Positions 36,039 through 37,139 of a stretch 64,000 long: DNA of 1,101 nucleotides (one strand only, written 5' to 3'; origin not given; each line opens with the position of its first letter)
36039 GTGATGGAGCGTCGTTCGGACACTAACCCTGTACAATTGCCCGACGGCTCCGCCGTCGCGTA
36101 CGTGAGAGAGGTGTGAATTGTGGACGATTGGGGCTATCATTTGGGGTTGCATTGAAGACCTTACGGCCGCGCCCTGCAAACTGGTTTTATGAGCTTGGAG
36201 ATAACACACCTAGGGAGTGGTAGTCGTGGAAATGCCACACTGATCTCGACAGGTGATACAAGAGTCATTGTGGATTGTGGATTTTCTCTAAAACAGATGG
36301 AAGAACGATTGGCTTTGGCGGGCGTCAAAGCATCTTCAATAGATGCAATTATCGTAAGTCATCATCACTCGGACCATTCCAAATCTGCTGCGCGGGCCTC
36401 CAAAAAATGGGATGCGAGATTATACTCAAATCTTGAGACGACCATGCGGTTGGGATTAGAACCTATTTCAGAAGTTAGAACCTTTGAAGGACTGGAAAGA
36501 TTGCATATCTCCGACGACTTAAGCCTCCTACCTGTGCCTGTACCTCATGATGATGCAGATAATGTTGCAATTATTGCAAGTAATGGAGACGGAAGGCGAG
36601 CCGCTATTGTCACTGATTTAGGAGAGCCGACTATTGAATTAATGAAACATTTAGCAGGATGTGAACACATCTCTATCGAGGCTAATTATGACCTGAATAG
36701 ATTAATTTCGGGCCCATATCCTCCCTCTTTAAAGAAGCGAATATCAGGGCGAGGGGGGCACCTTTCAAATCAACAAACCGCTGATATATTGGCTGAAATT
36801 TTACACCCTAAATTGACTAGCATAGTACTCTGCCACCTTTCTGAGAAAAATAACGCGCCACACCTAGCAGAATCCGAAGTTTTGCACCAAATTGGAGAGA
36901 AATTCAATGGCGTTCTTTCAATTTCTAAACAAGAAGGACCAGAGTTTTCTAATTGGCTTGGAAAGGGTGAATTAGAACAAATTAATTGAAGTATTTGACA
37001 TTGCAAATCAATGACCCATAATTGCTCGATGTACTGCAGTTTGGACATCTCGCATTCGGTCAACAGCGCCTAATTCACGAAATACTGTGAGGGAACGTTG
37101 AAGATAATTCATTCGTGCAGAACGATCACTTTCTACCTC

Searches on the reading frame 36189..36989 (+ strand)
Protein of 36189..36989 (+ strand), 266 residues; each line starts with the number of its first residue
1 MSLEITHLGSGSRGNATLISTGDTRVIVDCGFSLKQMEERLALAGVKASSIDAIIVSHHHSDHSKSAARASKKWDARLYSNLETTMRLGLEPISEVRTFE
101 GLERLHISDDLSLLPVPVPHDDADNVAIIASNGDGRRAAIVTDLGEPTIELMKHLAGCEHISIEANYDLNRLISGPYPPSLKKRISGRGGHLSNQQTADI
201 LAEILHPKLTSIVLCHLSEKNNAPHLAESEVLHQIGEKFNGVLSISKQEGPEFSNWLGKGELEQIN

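Call 52: search_protein_families(library=pfam, proteins=[window:36189-36989:+], max_evalue=0.001)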
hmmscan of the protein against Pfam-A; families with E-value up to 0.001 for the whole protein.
window:36189-36989:+ (266 aa): 3 families
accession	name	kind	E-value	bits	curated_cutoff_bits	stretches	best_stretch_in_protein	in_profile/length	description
PF00753.33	Lactamase_B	-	3.5e-15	56.9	22.7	1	13-115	5-97/196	Metallo-beta-lactamase superfamily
PF12706.13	Lactamase_B_2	-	3.1e-13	50.2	27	1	24-204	1-190/200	Beta-lactamase superfamily domain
PF13483.12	Lactamase_B_3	-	0.00048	20.6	24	1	15-121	8-83/160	Beta-lactamase superfamily domain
